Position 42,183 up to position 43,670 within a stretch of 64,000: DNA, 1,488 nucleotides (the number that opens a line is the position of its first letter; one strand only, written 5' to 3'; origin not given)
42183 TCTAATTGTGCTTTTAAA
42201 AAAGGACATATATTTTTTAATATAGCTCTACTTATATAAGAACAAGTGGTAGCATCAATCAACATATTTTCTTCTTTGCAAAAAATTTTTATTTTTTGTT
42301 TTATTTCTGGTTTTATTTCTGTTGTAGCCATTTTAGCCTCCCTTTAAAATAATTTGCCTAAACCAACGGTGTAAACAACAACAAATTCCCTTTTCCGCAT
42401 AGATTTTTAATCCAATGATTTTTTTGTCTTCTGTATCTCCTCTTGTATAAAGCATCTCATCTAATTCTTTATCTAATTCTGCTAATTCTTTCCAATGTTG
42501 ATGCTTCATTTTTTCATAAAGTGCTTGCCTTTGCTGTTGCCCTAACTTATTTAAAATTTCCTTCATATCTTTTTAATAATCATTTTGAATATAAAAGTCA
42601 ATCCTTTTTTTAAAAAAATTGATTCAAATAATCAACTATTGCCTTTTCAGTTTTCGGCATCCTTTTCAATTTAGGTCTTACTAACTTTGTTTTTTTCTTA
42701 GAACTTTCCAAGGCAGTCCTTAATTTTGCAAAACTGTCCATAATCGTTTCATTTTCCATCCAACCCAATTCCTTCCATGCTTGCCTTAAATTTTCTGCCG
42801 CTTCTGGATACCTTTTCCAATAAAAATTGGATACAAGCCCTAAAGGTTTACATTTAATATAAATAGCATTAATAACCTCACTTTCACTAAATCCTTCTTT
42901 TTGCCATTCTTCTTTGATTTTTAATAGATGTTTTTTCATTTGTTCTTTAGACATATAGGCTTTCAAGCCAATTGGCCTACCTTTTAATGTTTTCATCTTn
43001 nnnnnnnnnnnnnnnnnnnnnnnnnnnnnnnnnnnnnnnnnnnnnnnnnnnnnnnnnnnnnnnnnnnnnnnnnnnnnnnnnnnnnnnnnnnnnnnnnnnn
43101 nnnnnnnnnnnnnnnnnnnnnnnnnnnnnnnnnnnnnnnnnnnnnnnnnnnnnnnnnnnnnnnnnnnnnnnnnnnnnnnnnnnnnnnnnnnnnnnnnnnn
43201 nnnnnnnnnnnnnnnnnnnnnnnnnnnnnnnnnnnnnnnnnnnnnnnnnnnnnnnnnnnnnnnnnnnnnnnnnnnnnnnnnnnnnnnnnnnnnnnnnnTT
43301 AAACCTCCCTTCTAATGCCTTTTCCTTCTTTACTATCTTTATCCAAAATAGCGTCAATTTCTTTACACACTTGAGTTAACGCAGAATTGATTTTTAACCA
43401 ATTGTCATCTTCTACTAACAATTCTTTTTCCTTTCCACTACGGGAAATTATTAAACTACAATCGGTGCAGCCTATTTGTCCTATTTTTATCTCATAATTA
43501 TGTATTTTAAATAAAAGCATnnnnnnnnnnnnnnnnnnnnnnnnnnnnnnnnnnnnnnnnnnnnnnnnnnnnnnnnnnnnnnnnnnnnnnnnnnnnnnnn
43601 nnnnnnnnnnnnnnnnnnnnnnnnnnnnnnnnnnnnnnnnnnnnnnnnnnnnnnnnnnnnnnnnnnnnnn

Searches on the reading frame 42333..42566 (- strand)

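Call 64: search_protein_families(library=pfam, proteins=[window:42333-42566:-], max_evalue=0.5)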
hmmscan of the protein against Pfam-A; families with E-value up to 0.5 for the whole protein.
window:42333-42566:- (77 aa): 2 families
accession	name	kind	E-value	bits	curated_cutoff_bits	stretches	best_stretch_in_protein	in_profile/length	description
PF01486.22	K-box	-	0.0072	16.9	30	1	1-39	18-56/93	K-box region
PF15017.11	WRNPLPNID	-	0.18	13.1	27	1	23-48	7-33/70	Putative WW-binding domain and destruction box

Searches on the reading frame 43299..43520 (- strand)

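Call 64: search_protein_families(library=pfam, proteins=[window:43299-43520:-], max_evalue=0.5)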
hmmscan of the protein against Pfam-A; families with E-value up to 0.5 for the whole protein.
window:43299-43520:- (73 aa): 1 family
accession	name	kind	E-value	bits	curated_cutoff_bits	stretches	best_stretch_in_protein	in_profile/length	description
PF20216.3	DUF6576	-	0.063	13.9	27.3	1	45-66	8-29/47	Family of unknown function (DUF6576)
